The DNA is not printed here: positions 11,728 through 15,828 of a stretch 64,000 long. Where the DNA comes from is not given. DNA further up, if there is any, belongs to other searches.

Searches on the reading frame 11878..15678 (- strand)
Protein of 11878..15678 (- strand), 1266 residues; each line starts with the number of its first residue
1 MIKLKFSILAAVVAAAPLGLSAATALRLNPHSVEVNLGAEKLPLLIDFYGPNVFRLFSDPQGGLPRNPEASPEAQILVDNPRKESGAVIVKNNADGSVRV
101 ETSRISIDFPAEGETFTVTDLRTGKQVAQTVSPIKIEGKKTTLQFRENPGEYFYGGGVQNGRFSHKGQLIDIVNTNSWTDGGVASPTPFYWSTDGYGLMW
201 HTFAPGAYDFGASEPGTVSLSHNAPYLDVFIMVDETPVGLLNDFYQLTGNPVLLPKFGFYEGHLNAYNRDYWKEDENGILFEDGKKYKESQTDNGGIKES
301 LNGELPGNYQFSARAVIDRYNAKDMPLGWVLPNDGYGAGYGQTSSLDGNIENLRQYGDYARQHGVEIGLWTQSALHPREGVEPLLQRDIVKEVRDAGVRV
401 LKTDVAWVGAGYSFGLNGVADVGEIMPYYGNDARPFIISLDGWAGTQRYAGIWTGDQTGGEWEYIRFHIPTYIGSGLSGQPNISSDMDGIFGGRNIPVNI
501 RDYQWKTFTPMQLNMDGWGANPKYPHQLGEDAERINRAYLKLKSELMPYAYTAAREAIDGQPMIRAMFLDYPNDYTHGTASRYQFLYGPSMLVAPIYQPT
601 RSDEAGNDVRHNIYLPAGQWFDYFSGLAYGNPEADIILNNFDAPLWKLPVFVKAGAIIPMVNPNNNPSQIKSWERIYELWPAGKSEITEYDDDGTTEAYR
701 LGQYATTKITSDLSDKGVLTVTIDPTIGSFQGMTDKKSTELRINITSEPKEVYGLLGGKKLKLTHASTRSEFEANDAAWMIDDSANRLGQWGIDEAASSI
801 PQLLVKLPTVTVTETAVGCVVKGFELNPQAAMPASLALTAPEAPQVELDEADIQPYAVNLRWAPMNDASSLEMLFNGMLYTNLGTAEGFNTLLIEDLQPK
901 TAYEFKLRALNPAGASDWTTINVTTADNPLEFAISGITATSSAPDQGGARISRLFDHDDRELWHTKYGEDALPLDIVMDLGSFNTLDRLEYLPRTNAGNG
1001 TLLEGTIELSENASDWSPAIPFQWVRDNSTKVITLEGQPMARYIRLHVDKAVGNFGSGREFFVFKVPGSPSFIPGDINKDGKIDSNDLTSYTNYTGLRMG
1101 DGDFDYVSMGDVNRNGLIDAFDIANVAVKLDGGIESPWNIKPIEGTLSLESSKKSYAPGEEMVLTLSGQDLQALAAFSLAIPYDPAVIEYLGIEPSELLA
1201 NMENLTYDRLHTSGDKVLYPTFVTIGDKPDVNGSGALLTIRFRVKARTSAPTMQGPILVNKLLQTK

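Call 60: search_protein_families(library=pfam, proteins=[window:11878-15678:-], max_evalue=0.0001)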
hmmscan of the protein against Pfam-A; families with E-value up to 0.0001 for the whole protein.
window:11878-15678:- (1266 aa): 7 families
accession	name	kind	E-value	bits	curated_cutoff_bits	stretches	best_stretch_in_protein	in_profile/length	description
PF01055.32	Glyco_hydro_31_2nd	-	1.5e-21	77.6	23.5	1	429-553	205-328/328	Glycosyl hydrolases family 31 TIM-barrel domain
PF21365.3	Glyco_hydro_31_3rd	-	1.3e-19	70.8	24.4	1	560-658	1-87/87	Glycosyl hydrolase family 31 C-terminal domain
PF13802.12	Gal_mutarotas_2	-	5.5e-17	63.1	27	1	45-209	3-184/184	Glycosyl hydrolase 31 N-terminal galactose mutarotase-like domain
PF17137.9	DUF5110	-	2e-16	60.2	27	1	675-744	2-69/71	Domain of unknown function (DUF5110)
PF00754.31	F5_F8_type_C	-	7.1e-12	46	28.2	1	937-1059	2-125/127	F5/8 type C domain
PF00404.24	Dockerin_1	-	4.4e-06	27.2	22.9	1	1074-1129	1-55/57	Dockerin type I domain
PF00963.24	Cohesin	-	2.7e-05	24.8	24.1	1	1151-1249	7-106/139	Cohesin domain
